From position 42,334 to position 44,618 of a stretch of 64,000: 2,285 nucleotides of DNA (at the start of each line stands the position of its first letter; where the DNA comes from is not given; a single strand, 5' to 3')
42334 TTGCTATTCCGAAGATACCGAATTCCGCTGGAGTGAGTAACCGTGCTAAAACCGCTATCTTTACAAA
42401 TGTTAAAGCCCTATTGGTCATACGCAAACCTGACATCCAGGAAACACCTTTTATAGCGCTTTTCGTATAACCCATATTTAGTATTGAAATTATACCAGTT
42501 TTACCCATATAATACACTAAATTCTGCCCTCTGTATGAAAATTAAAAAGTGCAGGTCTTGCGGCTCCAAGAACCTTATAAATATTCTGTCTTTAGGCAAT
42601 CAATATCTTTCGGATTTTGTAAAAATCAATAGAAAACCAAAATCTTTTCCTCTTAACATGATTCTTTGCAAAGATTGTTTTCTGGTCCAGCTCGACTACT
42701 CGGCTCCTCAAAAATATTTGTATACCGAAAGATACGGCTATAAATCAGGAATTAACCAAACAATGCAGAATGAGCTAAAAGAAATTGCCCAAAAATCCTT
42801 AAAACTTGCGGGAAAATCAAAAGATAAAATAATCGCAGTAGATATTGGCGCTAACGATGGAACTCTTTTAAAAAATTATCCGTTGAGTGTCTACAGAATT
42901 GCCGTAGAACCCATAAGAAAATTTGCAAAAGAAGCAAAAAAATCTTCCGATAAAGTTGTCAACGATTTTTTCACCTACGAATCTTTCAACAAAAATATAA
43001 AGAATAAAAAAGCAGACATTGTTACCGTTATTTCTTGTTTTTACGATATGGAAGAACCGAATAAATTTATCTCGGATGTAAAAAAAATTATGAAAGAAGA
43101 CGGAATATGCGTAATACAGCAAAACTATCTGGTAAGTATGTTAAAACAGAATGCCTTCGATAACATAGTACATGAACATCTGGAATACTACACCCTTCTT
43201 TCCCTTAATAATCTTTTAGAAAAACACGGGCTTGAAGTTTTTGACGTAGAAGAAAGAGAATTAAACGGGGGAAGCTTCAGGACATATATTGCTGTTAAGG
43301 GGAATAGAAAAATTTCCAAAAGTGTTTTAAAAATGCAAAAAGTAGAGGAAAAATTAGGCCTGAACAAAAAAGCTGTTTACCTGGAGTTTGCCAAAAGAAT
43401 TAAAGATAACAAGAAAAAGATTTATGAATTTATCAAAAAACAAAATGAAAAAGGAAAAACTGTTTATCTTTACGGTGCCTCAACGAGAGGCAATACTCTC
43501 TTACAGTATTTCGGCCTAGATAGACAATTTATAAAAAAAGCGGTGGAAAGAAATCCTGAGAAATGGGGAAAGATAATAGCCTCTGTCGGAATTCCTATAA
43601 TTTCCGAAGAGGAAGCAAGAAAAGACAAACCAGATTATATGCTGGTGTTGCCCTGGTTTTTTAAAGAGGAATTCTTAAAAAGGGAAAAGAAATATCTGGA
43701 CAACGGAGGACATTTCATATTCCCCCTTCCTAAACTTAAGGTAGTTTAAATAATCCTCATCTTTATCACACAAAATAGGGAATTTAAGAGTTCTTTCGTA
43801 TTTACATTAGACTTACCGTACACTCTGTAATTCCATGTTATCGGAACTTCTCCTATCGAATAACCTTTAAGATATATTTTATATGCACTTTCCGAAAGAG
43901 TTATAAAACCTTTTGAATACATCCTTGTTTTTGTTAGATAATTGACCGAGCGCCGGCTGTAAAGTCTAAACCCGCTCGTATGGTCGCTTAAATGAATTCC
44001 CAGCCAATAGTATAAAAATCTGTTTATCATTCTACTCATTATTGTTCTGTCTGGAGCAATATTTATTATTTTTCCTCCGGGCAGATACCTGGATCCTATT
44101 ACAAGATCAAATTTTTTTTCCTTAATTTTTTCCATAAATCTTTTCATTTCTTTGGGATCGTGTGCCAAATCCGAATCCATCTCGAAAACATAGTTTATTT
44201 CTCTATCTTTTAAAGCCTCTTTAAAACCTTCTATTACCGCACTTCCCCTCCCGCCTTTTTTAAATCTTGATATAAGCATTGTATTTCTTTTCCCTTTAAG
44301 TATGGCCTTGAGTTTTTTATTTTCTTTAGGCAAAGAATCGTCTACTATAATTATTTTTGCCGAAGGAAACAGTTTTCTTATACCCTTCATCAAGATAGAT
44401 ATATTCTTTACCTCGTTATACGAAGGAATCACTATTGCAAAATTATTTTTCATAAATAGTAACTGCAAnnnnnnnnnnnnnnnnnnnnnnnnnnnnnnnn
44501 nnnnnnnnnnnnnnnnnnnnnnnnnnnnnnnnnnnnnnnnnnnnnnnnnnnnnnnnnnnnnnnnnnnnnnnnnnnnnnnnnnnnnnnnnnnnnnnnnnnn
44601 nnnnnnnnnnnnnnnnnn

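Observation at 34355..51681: About 17-kb glycosylation locus with Dol-P-Man-synthase-like GT2, two GT2-GT-C fusion proteins and several large polytopic GT-C-like membrane proteins, adjacent to PT/Ser-rich surface proteins: candidate protein O-glycosylation system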

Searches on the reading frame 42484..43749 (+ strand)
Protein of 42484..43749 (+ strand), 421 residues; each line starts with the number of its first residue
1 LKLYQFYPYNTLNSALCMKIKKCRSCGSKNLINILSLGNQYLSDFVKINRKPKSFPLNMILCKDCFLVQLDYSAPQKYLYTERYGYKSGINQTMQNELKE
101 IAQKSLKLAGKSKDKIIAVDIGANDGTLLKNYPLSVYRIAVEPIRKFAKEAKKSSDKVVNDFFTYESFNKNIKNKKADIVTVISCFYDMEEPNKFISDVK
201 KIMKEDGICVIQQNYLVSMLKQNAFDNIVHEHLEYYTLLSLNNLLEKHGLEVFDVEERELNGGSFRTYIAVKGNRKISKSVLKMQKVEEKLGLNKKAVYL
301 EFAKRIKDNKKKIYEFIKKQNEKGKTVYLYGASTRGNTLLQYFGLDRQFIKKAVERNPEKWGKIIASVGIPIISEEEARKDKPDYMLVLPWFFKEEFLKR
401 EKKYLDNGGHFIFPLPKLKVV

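Call 3: search_protein_families(library=pfam, proteins=[window:42484-43749:+], max_evalue=0.01)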
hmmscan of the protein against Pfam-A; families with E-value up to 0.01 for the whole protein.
window:42484-43749:+ (421 aa): 6 families
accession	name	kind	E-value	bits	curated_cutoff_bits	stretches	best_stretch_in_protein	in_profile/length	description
PF08484.17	Methyltransf_14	-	2.8e-50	170.7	23.5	1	260-416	2-160/160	C-methyltransferase C-terminal domain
PF13489.12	Methyltransf_23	-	5.6e-13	49.4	27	1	99-252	7-161/164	Methyltransferase domain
PF08421.16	Methyltransf_13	-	6.6e-13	49.1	31.3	1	23-80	1-62/62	Putative zinc binding domain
PF08241.18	Methyltransf_11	-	2.7e-05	25.2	21.2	1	120-211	2-95/95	Methyltransferase domain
PF08242.18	Methyltransf_12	-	9.5e-05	23.5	30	1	119-208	1-97/98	Methyltransferase domain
PF13847.12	Methyltransf_31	-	0.0026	17.9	27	1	163-236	58-129/145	Methyltransferase domain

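Call 8: search_protein_families(library=ncbifam, proteins=[window:42484-43749:+], max_evalue=0.01)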
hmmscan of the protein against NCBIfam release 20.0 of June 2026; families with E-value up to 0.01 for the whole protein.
window:42484-43749:+ (421 aa): 1 family
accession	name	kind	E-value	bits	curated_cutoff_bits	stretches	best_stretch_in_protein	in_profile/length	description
TIGR02072.1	BioC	equivalog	0.0084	15.9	184.95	0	84-259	9-180/244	malonyl-ACP O-methyltransferase BioC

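Call 87: search_solved_structures(query=window:42484-43749:+, max_evalue=0.001)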
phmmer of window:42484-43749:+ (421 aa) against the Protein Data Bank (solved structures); distinct sequences matched with E-value up to 0.001: 12.
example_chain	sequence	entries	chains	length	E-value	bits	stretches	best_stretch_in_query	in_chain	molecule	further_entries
4rv9_A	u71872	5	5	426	2.1e-49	171.6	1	20-420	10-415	D-mycarose 3-C-methyltransferase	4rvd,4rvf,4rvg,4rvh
4e2w_A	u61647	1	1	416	1.6e-38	135.8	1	22-419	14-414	TcaB9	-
3ndi_A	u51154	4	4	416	2.8e-38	135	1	22-419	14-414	Methyltransferase | TcaB9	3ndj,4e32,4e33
4e2x_A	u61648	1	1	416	2.8e-38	135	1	22-419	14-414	TcaB9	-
4e30_A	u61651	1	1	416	4.1e-38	134.5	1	22-419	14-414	TcaB9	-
4e2y_A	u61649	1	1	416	7.4e-38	133.6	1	22-419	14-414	TcaB9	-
4e31_A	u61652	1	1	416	1e-37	133.2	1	22-419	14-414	TcaB9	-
4e2z_A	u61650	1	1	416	2.6e-37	131.8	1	22-419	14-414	TcaB9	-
5t64_A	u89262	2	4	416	3.9e-37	131.2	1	22-420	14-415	Sugar 3-C-methyl transferase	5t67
5t6b_A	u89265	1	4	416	1.5e-35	126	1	22-419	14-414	Sugar 3-C-methyl transferase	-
3i9f_A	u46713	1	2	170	0.00049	22.2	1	116-211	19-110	Putative type 11 methyltransferase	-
1vlm_A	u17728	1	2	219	0.00086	21.4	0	119-257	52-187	SAM-dependent methyltransferase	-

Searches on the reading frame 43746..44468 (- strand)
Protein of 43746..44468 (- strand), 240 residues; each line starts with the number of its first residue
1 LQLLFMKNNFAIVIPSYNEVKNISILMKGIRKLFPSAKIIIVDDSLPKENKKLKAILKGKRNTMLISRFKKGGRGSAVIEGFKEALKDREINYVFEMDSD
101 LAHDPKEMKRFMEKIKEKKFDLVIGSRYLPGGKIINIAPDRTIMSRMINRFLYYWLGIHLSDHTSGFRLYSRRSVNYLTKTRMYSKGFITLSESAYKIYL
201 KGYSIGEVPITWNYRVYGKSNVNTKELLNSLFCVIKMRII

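Call 3: search_protein_families(library=pfam, proteins=[window:43746-44468:-], max_evalue=0.01)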
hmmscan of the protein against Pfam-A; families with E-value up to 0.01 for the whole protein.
window:43746-44468:- (240 aa): 1 family
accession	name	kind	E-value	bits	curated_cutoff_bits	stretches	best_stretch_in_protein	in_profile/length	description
PF00535.33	Glycos_transf_2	-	7.4e-20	72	23.3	1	12-175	2-164/168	Glycosyl transferase family 2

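Call 8: search_protein_families(library=ncbifam, proteins=[window:43746-44468:-], max_evalue=0.01)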
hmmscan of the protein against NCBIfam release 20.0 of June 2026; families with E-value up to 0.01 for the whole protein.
window:43746-44468:- (240 aa): 11 families
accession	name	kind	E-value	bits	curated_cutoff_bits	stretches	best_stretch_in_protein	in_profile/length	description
TIGR04182.1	glyco_TIGR04182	equivalog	1.5e-15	57.4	325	1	11-218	3-196/293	S-layer glycoprotein N-glycosyltransferase AglJ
NF058614.1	PPMAGASynPpgS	equivalog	1.7e-14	53.8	370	1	12-231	4-213/226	polyprenyl-phospho-N-acetylgalactosaminyl synthase PpgS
NF047588.1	GlcsyltransPgfSStrep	equivalog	3.6e-14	52.7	500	1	10-186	3-175/308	glycosyltransferase PgfS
NF007986.1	PRK10714.1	equivalog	3e-11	42.9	529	1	9-235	7-223/316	undecaprenyl-phosphate 4-deoxy-4-formamido-L-arabinose transferase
TIGR03937.1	PgaC_IcaA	equivalog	8.6e-06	24.9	422.3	1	9-118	46-153/407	poly-beta-1,6-N-acetyl-D-glucosamine synthase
NF047683.1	TeichurnBiosyTuaG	equivalog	2.2e-05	24.2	400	1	7-121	5-117/252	teichuronic acid biosynthesis protein TuaG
TIGR03469.1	HpnB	hypoth_equivalog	4.3e-05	22.7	379.25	1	10-123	46-168/386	hopene-associated glycosyltransferase HpnB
TIGR01556.1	rhamnosyltran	subfamily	0.00054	19.2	200.55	1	22-123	6-106/281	rhamnosyltransferase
NF045692.1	OglycostaseCruG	equivalog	0.00058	18.9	600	1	10-124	43-161/386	2'-O-glycosyltransferase CruG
TIGR04283.1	glyco_like_mftF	equivalog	0.0019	17.8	182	1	11-105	2-89/221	TIGR04283 family arsenosugar biosynthesis glycosyltransferase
TIGR00595.1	priA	equivalog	0.0069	15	230.35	0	94-129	290-325/509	replication restart helicase PriA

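Call 15: search_solved_structures(query=window:43746-44468:-, max_evalue=0.001)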
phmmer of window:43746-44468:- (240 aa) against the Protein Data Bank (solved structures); distinct sequences matched with E-value up to 0.001: 7.
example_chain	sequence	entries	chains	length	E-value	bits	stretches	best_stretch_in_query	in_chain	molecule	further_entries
5mlz_A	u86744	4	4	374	1.7e-19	73.4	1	3-231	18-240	Dolichol monophosphate mannose synthase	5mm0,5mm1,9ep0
9hwj_A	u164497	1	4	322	1.8e-06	30.8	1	10-235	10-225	Undecaprenyl-phosphate 4-deoxy-4-formamido-L-arabinose transferase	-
9bhc_C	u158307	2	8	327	2.6e-05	27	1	10-235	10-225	Undecaprenyl-phosphate 4-deoxy-4-formamido-L-arabinose transferase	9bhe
8vxh_A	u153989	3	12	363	3.5e-05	26.6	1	10-234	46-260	Undecaprenyl-phosphate 4-deoxy-4-formamido-L-arabinose transferase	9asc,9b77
5eke_A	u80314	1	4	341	0.00012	24.8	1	10-180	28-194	Uncharacterized glycosyltransferase sll0501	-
5ekp_C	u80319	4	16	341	0.00012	24.8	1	10-180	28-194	Uncharacterized glycosyltransferase sll0501 | Glycosyltransferase sll0501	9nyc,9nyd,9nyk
9nye_A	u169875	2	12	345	0.00013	24.8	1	10-180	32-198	Glycosyltransferase sll0501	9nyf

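Call 71: find_homologous_proteins(query=window:43746-44468:-)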
Query window:43746-44468:- (240 aa): 882 proteins with E <= 0.001 among 1251 candidates; the best 120 are listed.
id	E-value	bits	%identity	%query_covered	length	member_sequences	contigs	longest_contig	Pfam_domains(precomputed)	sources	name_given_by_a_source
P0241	2.7e-149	513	100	98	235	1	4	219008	PF00535.33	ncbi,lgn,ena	-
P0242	7.0e-117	407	79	98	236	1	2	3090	PF00535.33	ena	-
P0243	2.4e-115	402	77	98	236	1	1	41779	PF00535.33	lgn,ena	-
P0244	1.6e-113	396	75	98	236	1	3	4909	PF00535.33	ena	-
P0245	3.9e-113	395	76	96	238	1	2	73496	PF00535.33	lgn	-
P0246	9.9e-112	390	75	98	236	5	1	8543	PF00535.33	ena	-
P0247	5.4e-110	384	74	98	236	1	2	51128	PF00535.33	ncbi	-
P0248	7.1e-110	384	76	97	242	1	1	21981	PF00535.33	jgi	-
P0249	4.2e-109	381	72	98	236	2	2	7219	PF00535.33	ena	-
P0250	4.6e-109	381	75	98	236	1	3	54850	PF00535.33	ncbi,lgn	-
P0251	2.7e-108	379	74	98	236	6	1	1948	PF00535.33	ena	-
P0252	6.4e-108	377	73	98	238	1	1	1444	PF00535.33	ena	-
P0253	9.1e-108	377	72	98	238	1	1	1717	PF00535.33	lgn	-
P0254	1.7e-103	363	72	98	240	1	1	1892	PF00535.33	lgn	-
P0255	2.1e-102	359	71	98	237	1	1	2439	PF00535.33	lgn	-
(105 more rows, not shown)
